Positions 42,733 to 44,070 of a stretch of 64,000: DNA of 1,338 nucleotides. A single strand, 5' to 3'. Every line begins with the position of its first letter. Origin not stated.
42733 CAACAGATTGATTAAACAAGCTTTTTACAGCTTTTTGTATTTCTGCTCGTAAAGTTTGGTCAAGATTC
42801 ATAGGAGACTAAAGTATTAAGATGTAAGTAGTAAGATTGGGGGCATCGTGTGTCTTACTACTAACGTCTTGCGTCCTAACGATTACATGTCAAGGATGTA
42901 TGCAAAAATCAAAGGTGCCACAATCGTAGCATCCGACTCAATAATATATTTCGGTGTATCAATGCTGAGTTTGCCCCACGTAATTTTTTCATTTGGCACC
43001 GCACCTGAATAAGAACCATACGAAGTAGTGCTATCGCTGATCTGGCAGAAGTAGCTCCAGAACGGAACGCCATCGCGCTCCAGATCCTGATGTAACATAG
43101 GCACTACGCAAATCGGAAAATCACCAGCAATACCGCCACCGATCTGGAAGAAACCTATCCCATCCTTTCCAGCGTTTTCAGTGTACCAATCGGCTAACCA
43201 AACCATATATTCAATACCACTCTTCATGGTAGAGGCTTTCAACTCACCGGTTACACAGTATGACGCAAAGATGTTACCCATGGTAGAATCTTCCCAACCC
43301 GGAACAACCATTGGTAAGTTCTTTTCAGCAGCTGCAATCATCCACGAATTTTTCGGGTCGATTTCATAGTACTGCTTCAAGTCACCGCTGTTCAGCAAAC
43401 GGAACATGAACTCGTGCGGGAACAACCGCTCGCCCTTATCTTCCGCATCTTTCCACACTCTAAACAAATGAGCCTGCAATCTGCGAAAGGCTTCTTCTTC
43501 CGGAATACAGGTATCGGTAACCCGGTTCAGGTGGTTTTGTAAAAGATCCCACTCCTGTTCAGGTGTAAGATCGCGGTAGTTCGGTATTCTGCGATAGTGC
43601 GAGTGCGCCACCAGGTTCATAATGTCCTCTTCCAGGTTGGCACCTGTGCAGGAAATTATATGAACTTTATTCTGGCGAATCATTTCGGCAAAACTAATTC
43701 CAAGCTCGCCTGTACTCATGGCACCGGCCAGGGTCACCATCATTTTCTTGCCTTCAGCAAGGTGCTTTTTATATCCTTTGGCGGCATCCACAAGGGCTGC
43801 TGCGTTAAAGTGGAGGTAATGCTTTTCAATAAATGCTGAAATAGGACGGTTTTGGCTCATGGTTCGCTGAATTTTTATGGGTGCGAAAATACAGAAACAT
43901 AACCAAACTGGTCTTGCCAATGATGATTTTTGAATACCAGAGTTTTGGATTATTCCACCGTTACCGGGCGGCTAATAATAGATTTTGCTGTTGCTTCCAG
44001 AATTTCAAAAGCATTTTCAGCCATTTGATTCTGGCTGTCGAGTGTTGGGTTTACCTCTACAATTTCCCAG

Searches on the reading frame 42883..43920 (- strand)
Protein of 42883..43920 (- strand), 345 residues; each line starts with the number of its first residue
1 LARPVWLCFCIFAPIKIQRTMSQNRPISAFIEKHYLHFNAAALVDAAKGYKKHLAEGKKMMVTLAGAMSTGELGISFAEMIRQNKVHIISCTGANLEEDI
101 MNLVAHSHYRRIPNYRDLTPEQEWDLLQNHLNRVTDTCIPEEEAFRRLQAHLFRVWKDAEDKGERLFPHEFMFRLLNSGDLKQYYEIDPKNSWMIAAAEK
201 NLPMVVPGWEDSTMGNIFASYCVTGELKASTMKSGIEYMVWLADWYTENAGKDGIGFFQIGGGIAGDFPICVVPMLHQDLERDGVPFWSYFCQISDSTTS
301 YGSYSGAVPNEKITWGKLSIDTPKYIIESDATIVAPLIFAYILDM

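Call 54: search_protein_families(library=pfam, proteins=[window:42883-43920:-], max_evalue=0.00001)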
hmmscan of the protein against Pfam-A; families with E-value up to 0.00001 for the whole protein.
window:42883-43920:- (345 aa): 1 family
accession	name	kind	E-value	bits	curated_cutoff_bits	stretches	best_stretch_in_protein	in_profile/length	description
PF01916.23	DS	-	2.5e-38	132.5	27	1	37-341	10-287/288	Deoxyhypusine synthase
